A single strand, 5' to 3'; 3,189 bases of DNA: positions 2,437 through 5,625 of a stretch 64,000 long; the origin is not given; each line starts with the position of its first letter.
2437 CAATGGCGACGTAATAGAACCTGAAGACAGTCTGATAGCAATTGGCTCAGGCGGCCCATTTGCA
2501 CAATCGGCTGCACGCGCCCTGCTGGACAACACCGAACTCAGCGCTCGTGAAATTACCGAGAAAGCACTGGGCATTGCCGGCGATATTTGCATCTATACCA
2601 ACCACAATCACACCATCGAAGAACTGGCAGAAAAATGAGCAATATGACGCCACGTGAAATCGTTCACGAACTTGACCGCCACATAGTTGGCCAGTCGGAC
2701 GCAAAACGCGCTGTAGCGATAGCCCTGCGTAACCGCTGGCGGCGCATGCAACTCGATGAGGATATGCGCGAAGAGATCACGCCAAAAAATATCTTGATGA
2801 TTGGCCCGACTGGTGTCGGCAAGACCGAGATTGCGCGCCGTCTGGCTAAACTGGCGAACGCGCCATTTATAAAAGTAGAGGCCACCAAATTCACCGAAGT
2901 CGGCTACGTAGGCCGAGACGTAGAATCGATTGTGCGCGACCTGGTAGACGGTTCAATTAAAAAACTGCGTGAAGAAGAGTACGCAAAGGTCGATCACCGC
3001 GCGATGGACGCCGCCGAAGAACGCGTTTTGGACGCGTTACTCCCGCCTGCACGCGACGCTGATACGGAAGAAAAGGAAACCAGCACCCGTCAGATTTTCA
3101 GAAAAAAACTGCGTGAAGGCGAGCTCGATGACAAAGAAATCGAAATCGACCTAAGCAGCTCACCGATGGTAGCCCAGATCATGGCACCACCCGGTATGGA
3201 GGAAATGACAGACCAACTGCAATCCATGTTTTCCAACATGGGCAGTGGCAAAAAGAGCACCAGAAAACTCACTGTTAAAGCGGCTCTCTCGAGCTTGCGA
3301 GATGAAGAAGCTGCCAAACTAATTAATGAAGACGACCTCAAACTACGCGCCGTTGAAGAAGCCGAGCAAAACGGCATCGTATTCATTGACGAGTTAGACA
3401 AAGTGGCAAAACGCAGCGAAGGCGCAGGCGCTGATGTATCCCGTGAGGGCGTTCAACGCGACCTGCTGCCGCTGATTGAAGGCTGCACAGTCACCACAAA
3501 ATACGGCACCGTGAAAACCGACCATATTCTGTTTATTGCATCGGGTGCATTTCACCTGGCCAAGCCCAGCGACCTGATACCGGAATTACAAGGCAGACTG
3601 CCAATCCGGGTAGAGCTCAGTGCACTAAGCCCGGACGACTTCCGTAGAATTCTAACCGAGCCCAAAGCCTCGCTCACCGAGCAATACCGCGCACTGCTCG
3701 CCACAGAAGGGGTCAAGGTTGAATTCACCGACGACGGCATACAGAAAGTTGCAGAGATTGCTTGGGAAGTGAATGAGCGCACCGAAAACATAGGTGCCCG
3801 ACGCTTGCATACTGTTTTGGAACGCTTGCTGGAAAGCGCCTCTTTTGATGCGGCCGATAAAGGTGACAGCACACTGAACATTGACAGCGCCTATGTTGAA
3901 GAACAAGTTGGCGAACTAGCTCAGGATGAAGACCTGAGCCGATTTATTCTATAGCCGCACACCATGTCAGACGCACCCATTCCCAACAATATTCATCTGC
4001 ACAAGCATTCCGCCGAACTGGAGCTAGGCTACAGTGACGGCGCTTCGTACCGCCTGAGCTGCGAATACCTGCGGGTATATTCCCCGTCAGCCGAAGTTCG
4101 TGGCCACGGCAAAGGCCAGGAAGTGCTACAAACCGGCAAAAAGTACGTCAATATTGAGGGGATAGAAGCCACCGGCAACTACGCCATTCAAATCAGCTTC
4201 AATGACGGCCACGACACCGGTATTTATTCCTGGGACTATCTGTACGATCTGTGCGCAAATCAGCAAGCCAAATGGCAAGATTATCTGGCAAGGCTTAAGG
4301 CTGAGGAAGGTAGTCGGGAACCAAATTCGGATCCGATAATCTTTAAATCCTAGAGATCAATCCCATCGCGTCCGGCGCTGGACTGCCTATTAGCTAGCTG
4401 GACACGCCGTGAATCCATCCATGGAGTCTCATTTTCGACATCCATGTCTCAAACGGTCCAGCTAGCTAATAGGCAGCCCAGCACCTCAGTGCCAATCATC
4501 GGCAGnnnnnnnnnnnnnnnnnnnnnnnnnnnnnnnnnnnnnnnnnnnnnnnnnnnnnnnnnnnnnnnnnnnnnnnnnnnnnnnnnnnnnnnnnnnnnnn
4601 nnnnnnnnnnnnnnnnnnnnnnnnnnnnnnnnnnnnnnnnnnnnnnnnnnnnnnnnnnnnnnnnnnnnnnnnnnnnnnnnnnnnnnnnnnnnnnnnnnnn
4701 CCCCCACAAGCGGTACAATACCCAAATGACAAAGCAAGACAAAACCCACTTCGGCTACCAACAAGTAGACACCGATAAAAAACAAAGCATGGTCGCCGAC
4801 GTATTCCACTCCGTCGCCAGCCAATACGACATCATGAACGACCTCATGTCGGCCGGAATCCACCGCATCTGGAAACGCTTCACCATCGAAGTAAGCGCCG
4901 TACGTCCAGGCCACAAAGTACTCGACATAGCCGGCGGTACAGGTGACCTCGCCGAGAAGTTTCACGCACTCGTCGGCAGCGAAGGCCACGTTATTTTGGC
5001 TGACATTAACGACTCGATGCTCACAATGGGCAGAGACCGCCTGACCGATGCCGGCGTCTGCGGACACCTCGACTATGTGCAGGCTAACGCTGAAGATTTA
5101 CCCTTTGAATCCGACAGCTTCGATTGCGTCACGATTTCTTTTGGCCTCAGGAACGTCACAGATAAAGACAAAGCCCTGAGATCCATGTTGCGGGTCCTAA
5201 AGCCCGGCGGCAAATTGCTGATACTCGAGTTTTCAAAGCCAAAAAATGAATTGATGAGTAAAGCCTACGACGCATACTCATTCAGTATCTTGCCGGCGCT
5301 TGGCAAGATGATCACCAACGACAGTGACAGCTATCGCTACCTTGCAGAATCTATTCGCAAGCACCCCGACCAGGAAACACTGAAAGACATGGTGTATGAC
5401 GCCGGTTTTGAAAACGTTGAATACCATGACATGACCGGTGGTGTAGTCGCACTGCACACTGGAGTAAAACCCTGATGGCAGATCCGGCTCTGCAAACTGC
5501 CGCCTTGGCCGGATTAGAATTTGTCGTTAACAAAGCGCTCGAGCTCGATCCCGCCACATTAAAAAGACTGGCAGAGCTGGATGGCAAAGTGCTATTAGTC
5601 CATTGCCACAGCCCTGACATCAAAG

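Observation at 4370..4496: Strand asymmetry: all 8 transition-type stem mismatches are G:U on the same strand of the element, with none as A:C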

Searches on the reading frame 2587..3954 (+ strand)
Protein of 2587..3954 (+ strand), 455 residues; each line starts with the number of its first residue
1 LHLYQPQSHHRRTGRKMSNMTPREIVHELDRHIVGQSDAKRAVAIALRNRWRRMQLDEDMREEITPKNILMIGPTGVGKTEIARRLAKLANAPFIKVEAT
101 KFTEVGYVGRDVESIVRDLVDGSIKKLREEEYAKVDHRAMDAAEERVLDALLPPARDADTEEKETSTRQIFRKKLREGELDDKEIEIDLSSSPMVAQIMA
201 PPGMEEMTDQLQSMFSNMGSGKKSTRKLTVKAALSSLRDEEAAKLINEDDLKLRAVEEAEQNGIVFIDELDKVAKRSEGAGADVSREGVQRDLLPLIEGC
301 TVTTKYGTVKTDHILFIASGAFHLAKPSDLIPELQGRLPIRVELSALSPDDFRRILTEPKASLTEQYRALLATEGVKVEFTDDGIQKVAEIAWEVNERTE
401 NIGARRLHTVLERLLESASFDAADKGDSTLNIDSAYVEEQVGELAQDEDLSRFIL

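Call 49: search_protein_families(library=ncbifam, proteins=[window:2587-3954:+], max_evalue=0.00001)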
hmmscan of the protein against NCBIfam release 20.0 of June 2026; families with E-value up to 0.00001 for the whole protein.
window:2587-3954:+ (455 aa): 13 families
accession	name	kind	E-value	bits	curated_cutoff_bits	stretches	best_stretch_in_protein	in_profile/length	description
TIGR00390.1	hslU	equivalog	1.8e-209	696.2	362.45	1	20-455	1-441/441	ATP-dependent protease ATPase subunit HslU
NF003745.1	PRK05342.1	equivalog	2.8e-69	234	359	3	13-121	53-164/418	ATP-dependent Clp protease ATP-binding subunit ClpX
TIGR00382.1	clpX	equivalog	4.2e-57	194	370.75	3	19-123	66-174/414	ATP-dependent protease ATP-binding subunit ClpX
TIGR02639.1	ClpA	equivalog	2.3e-10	39.3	993.15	1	22-109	448-530/734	ATP-dependent Clp protease ATP-binding subunit ClpA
TIGR01242.2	TIGR01242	subfamily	2.4e-10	40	500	1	65-121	147-201/362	proteasome-activating nucleotidase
NF003069.1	PRK03992.1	subfamily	3.9e-10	39.4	500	1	65-120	164-217/379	proteasome-activating nucleotidase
TIGR01241.2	FtsH_fam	equivalog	5.2e-09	35.4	600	1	66-121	195-248/598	ATP-dependent zinc metalloprotease FtsH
TIGR01243.1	CDC48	subfamily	9.3e-08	30.8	802.65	0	65-110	211-255/733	CDC48 family AAA ATPase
TIGR03346.1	chaperone_ClpB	equivalog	4.4e-07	28.6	1232.1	1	27-89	561-618/853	ATP-dependent chaperone ClpB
NF008004.0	PRK10733.1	equivalog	4.5e-07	28.2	1008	1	65-123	184-240/644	ATP-dependent zinc metalloprotease FtsH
NF047747.1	PrtsmActNtasePan2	equivalog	5.7e-07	29.1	700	0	65-121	184-238/397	proteasome-activating nucleotidase Pan2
NF047748.1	PrtsmActNtasePan1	equivalog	4.6e-06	25.9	750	0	65-121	181-235/405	proteasome-activating nucleotidase Pan1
NF033606.1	heat_AAA_ClpK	exception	5.7e-06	24.5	1900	0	28-89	610-666/949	heat shock survival AAA family ATPase ClpK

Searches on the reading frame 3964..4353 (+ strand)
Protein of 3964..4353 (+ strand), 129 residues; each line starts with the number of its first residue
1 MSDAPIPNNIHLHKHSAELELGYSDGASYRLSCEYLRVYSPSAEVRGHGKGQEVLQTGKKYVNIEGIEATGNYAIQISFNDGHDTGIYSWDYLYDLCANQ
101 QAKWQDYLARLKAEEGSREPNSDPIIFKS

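Call 48: find_encoding_contigs(protein=window:3964-4353:+, flank=3000, max_places=8)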
Protein window:3964-4353:+ (129 aa): no gene with exactly this product is on record in the collection.

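Call 49: search_protein_families(library=ncbifam, proteins=[window:3964-4353:+], max_evalue=0.00001)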
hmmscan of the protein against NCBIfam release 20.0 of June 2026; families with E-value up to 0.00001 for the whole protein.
window:3964-4353:+ (129 aa): 0 families

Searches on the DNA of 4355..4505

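Call 23: search_rna_families(source=window, start=4355, end=4505, threshold=evalue, max_evalue=10, show_alignments=0)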
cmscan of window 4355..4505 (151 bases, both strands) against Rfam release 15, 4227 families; matches with E-value up to 10: 13.
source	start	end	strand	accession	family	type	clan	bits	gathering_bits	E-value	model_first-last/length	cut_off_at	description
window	4367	4492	-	RF01731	TwoAYGGAY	Cis-reg;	CL00106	36.3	43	0.00011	1-168/168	no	TwoAYGGAY RNA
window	4373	4488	-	RF04068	mir-3927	Gene; miRNA;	-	34.8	90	4.1e-05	1-85/85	no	mir-3927 microRNA precursor family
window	4365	4496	-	RF04098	MIR9471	Gene; miRNA;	-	28.9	150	7.7e-05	1-135/135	no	MIR9471 microRNA precursor family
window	4371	4488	-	RF03795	MIR6201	Gene; miRNA;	-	28.9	69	9.3e-05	1-109/109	no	MIR6201 microRNA precursor family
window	4371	4488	+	RF04068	mir-3927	Gene; miRNA;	-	28.3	90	0.0016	1-85/85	no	mir-3927 microRNA precursor family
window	4374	4485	-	RF03976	MIR898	Gene; miRNA;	-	28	75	0.00027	14-141/154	no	MIR898 microRNA precursor family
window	4386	4473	-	RF03275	mir-2542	Gene; miRNA;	-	23.4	60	0.0074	1-85/85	no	mir-2542 microRNA precursor family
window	4384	4477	+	RF03618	mir-5592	Gene; miRNA;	-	19.7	82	0.23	1-66/66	no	mir-5592 microRNA precursor family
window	4373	4484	-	RF03440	MIR4414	Gene; miRNA;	-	19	100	0.091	1-129/129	no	MIR4414 microRNA precursor family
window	4368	4487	-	RF00784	mir-486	Gene; miRNA;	-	16.6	69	0.16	1-68/68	no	mir-486 microRNA precursor family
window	4368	4459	+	RF02770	Ysr224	Gene; sRNA;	-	16.2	70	0.17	1-107/107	no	Yersinia sRNA 224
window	4484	4503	-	RF01275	sR22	Gene; snRNA; snoRNA; CD-box;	-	12.8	40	3.2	1-58/58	no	Small nucleolar RNA sR22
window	4476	4503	-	RF01308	sR58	Gene; snRNA; snoRNA; CD-box;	-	12.2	55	2.3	1-55/55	no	Small nucleolar RNA sR58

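Call 24: search_rna_families(source=window, start=4355, end=4505, threshold=evalue, max_evalue=0.0002, show_alignments=1)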
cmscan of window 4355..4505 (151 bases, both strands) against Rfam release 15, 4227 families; matches with E-value up to 0.0002: 4.
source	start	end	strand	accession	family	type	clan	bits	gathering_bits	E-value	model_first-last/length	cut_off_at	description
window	4367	4492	-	RF01731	TwoAYGGAY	Cis-reg;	CL00106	36.3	43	0.00011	1-168/168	no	TwoAYGGAY RNA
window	4373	4488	-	RF04068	mir-3927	Gene; miRNA;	-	34.8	90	4.1e-05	1-85/85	no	mir-3927 microRNA precursor family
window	4365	4496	-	RF04098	MIR9471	Gene; miRNA;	-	28.9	150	7.7e-05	1-135/135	no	MIR9471 microRNA precursor family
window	4371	4488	-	RF03795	MIR6201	Gene; miRNA;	-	28.9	69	9.3e-05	1-109/109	no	MIR6201 microRNA precursor family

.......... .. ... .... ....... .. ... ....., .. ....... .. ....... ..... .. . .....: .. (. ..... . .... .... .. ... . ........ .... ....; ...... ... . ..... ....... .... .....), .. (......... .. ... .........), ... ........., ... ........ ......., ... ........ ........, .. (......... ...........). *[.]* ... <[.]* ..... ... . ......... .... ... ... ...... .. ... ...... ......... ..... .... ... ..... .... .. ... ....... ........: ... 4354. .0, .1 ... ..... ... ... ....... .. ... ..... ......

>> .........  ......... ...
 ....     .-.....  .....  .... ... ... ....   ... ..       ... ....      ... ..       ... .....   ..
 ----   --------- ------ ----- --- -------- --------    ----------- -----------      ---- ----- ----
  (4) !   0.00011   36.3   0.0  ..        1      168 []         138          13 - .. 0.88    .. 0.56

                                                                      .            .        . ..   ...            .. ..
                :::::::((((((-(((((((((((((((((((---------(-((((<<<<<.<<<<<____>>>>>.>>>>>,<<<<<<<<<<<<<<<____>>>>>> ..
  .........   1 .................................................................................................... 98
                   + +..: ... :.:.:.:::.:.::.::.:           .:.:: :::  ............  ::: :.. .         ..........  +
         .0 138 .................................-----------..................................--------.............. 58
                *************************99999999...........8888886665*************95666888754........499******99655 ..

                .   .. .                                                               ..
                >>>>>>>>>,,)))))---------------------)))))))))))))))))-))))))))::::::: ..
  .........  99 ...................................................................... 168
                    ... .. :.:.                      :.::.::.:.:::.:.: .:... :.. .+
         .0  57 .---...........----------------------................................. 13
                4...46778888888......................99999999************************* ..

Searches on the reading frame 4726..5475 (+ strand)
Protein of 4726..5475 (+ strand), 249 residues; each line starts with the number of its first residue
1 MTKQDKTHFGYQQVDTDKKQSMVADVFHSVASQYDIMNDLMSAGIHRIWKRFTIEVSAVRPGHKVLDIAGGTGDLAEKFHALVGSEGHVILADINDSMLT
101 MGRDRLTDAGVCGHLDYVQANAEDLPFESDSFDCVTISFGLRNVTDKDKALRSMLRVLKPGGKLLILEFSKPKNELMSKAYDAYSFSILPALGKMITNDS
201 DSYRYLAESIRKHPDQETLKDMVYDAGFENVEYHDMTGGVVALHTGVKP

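Call 49: search_protein_families(library=ncbifam, proteins=[window:4726-5475:+], max_evalue=0.00001)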
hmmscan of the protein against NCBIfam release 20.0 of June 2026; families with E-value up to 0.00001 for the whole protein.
window:4726-5475:+ (249 aa): 29 families (the best 25 are shown)
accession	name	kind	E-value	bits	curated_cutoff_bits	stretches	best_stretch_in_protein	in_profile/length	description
NF001240.0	PRK00216.1-1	equivalog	1.5e-133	443.5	378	1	3-248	5-250/251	bifunctional demethylmenaquinone methyltransferase/2-methoxy-6-polyprenyl-1,4-benzoquinol methylase UbiE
NF001242.0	PRK00216.1-3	equivalog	1.2e-107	359.1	351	1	3-248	10-257/258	bifunctional demethylmenaquinone methyltransferase/2-methoxy-6-polyprenyl-1,4-benzoquinol methylase UbiE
TIGR01934.1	MenG_MenH_UbiE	subfamily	1.2e-82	276.6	158.35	1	23-248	1-223/223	ubiquinone/menaquinone biosynthesis methyltransferase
NF052510.1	methyltran_MpqE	exception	1.2e-79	267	335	1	18-248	3-234/234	methyl-plastoquinone biosynthesis methyltransferase MpqE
NF001244.0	PRK00216.1-5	equivalog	1.3e-72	243.9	216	1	17-248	4-235/236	bifunctional demethylmenaquinone methyltransferase/2-methoxy-6-polyprenyl-1,4-benzoquinol methylase UbiE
NF001241.0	PRK00216.1-2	equivalog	3.9e-69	232.8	327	1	14-249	4-230/231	demethylmenaquinone methyltransferase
NF001243.0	PRK00216.1-4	equivalog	9.7e-60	201.8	235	1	17-248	3-233/237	demethylmenaquinone methyltransferase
TIGR02752.1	MenG_heptapren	equivalog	2.3e-58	197.4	419.85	1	18-248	2-231/231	demethylmenaquinone methyltransferase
NF043040.1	corrin_prot_MT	hypoth_equivalog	2.2e-20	73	180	1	28-182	9-163/216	corrinoid protein-associated methyltransferase CpaM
NF004452.0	PRK05785.1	equivalog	3.8e-19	69.1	207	1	17-223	5-200/228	hypothetical protein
NF047649.1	MTase_UXPK_star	exception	8.1e-19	67.7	460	1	56-167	72-182/283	methyltransferase/UXPK-star double selenoprotein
NF041537.1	ArsM_AhpD_UU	exception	1.8e-18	66.4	510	1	56-167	71-181/345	arsenite methyltransferase/AhpD domain selenoprotein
NF041536.1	ArsM_DUF2284_UU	exception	2.1e-15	56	575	1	57-167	72-181/459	arsenite methyltransferase/DUF2284 domain selenoprotein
NF008823.0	PRK11873.1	subfamily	3.9e-15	56.1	263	1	56-166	72-181/272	arsenite methyltransferase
NF045667.1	MTase_DVU1556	equivalog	3.5e-14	52.8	155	1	54-237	15-169/213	DVU_1556 family methyltransferase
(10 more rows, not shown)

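Call 50: find_homologous_proteins(query=window:4726-5475:+, max_evalue=1e-60)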
Query window:4726-5475:+ (249 aa): 7999 proteins with E <= 1e-60 among 8000 candidates; the best 120 are listed.
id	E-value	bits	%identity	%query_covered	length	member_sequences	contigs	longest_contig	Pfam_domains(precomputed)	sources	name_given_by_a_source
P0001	7.2e-156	535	95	100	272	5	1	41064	PF13847.13,PF13489.13,PF13649.13,PF01209.25,PF08241.19,PF08242.19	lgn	-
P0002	1.1e-154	531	94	100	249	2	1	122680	PF13847.13,PF13489.13,PF13649.13,PF01209.25,PF08241.19,PF08242.19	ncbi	ncbi:MAG: bifunctional demethylmenaquinone methyltransferase/2-methoxy-6-polyprenyl-1,4-benzoquinol 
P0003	2.5e-143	494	-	-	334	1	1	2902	PF13847.13,PF00398.27,PF13489.13,PF13649.13,PF01170.25,PF01135.26,PF01209.25,PF08241.19,PF08242.19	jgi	jgi:demethylmenaquinone methyltransferase/2-methoxy-6-polyprenyl-1,4-benzoquinol methylase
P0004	2.3e-142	490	84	100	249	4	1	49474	PF13847.13,PF13489.13,PF13649.13,PF01209.25,PF08241.19,PF08242.19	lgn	-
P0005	3.9e-141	486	84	100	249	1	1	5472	PF13847.13,PF13489.13,PF13649.13,PF01209.25,PF08241.19,PF08242.19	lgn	-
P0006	4.4e-141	486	84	100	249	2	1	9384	PF13847.13,PF13489.13,PF13649.13,PF01209.25,PF08241.19,PF08242.19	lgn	-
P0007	7.8e-141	485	-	-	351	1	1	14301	PF13847.13,PF13489.13,PF05175.21,PF13649.13,PF05148.22,PF20922.4,PF01135.26,PF01209.25,PF08241.19,PF08242.19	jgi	-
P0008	1.3e-137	475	84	100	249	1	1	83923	PF13847.13,PF13489.13,PF13649.13,PF01209.25,PF08241.19,PF08242.19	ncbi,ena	-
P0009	2.6e-133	461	79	100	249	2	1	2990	PF13847.13,PF13489.13,PF13649.13,PF01209.25,PF08241.19,PF08242.19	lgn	-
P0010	3.2e-132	457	79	100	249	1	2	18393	PF13847.13,PF13489.13,PF13649.13,PF20922.4,PF01209.25,PF08241.19,PF08242.19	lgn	-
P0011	9.2e-130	449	78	100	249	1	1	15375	PF13847.13,PF13489.13,PF13649.13,PF01209.25,PF08241.19,PF08242.19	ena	-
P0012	2.1e-128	445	78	100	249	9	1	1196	PF13847.13,PF13489.13,PF13649.13,PF01209.25,PF08241.19,PF08242.19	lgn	-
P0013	8.7e-128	443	77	100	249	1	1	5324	PF13847.13,PF13489.13,PF13649.13,PF01135.26,PF01209.25,PF08241.19,PF08242.19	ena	-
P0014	1.0e-127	442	77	100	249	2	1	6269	PF13847.13,PF13489.13,PF13649.13,PF01209.25,PF08241.19,PF08242.19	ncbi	-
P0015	1.4e-126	439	76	100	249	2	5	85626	PF13847.13,PF13489.13,PF13649.13,PF01209.25,PF08241.19,PF08242.19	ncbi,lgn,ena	-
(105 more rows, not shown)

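Call 51: find_encoding_contigs(protein=P0002, flank=10000, max_places=2)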
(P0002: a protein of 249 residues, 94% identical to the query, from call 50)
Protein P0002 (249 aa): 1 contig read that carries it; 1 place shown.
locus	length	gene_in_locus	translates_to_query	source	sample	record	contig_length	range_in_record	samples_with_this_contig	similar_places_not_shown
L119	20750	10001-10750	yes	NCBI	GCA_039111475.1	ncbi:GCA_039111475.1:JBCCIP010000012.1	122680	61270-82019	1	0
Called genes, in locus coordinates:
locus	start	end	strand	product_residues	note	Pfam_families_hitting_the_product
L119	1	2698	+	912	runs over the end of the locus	PF00912:Transgly, PF17092:PCB_OB, PF00905:Transpeptidase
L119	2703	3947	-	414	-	PF00390:malic, PF03949:Malic_M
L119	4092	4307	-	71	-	PF01197:Ribosomal_L31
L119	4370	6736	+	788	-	PF17764:PriA_3primeBD, PF00270:DEAD, PF04851:ResIII, PF00271:Helicase_C (faint), PF18319:Zn_ribbon_PriA (weak), PF18074:PriA_C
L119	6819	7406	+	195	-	PF05036:SPOR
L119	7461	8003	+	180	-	PF00227:Proteasome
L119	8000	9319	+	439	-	PF00493:MCM (faint), PF01078:Mg_chelatase (faint), PF13191:AAA_16 (faint), PF00004:AAA (weak), PF07728:AAA_5 (weak), PF13401:AAA_22 (faint), PF07724:AAA_2, PF00004:AAA (weak)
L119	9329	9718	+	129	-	PF06155:GBBH-like_N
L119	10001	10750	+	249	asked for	PF01209:Ubie_methyltran, PF13489:Methyltransf_23, PF13847:Methyltransf_31, PF08241:Methyltransf_11, PF08242:Methyltransf_12, PF13649:Methyltransf_25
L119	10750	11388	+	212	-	PF02036:SCP2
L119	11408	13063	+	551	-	PF03109:ABC1, PF27536:UbiB_helical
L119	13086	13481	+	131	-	PF01502:PRA-CH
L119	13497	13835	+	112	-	PF01503:PRA-PH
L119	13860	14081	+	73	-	PF02416:TatA_B_E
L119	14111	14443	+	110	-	PF02416:TatA_B_E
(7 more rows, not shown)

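Call 52: find_encoding_contigs(protein=P0001, flank=10000, max_places=2)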
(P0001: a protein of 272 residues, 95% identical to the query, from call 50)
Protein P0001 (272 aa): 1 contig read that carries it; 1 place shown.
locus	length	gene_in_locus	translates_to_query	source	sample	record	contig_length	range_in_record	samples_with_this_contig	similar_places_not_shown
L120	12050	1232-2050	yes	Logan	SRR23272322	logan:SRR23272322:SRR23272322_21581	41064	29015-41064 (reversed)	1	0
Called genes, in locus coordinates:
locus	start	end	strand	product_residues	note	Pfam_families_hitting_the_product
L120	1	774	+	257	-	?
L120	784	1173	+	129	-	PF06155:GBBH-like_N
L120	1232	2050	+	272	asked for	PF01209:Ubie_methyltran, PF13489:Methyltransf_23, PF13847:Methyltransf_31, PF08241:Methyltransf_11, PF08242:Methyltransf_12, PF13649:Methyltransf_25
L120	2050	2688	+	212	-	PF02036:SCP2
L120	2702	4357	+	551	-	PF03109:ABC1, PF27536:UbiB_helical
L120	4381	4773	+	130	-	PF01502:PRA-CH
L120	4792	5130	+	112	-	PF01503:PRA-PH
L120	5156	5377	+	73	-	PF02416:TatA_B_E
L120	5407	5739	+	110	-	PF02416:TatA_B_E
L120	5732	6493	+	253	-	PF00902:TatC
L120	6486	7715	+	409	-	PF01266:DAO, PF12831:FAD_oxidored (weak), PF13450:NAD_binding_8 (weak)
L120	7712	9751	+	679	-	PF19310:TOP_N, PF01432:Peptidase_M3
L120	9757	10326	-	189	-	PF01713:Smr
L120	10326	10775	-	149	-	PF02580:Tyr_Deacylase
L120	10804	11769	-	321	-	PF00561:Abhydrolase_1, PF12146:Hydrolase_4, PF12697:Abhydrolase_6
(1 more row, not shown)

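Call 53: find_encoding_contigs(protein=P0004, flank=10000, max_places=2)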
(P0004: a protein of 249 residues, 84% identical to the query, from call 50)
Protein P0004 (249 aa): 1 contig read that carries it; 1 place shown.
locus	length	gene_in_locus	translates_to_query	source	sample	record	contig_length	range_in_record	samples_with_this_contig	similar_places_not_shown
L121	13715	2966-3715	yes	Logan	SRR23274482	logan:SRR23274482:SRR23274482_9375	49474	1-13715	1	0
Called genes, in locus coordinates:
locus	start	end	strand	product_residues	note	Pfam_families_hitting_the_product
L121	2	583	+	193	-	?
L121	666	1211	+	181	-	PF00227:Proteasome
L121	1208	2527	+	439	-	PF00493:MCM (faint), PF13401:AAA_22 (faint), PF13191:AAA_16 (faint), PF00004:AAA (weak), PF07728:AAA_5 (weak), PF07724:AAA_2, PF00004:AAA (weak)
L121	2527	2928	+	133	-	PF06155:GBBH-like_N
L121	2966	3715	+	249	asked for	PF01209:Ubie_methyltran, PF13489:Methyltransf_23, PF13847:Methyltransf_31, PF08241:Methyltransf_11, PF08242:Methyltransf_12, PF13649:Methyltransf_25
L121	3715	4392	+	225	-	PF02036:SCP2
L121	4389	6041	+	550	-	PF03109:ABC1, PF27536:UbiB_helical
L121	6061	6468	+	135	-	PF01502:PRA-CH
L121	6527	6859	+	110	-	PF01503:PRA-PH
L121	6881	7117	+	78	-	PF02416:TatA_B_E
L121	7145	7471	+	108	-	PF02416:TatA_B_E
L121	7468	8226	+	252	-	PF00902:TatC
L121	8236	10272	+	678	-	PF19310:TOP_N, PF01432:Peptidase_M3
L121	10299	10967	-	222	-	PF00881:Nitroreductase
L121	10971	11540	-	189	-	PF01713:Smr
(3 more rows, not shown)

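Call 54: find_encoding_contigs(protein=P0008, flank=10000, max_places=2)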
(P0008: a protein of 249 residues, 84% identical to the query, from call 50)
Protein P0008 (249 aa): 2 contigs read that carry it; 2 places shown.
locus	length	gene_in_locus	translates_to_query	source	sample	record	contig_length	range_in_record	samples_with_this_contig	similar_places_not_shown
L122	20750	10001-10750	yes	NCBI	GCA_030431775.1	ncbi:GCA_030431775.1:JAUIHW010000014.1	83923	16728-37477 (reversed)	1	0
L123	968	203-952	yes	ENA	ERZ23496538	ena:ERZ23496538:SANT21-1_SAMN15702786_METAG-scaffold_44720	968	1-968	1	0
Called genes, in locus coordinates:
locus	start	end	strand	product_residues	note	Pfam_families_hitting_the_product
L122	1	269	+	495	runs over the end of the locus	PF11815:DUF3336, PF01734:Patatin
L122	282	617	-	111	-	PF21173:DksA-like_N, PF01258:zf-dskA_traR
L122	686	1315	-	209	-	PF00072:Response_reg, PF08281:Sigma70_r4_2 (weak), PF00196:GerE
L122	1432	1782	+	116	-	PF02627:CMD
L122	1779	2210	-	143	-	PF00582:Usp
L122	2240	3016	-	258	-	PF00027:cNMP_binding, PF13545:HTH_Crp_2, PF00325:Crp (weak)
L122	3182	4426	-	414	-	PF00390:malic, PF03949:Malic_M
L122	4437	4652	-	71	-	PF01197:Ribosomal_L31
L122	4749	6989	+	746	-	PF17764:PriA_3primeBD, PF00270:DEAD, PF04851:ResIII, PF18319:Zn_ribbon_PriA (weak), PF00271:Helicase_C (weak), PF18074:PriA_C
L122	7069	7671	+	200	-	PF05036:SPOR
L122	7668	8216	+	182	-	PF00227:Proteasome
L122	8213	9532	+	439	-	PF00493:MCM (faint), PF13191:AAA_16 (faint), PF00004:AAA (weak), PF07728:AAA_5 (weak), PF13401:AAA_22 (faint), PF07724:AAA_2, PF00004:AAA (weak)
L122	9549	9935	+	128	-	PF06155:GBBH-like_N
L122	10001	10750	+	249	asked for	PF01209:Ubie_methyltran, PF13489:Methyltransf_23, PF13847:Methyltransf_31, PF08241:Methyltransf_11, PF08242:Methyltransf_12, PF13649:Methyltransf_25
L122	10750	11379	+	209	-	PF02036:SCP2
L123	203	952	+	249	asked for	PF01209:Ubie_methyltran, PF13489:Methyltransf_23, PF13847:Methyltransf_31, PF08241:Methyltransf_11, PF08242:Methyltransf_12, PF13649:Methyltransf_25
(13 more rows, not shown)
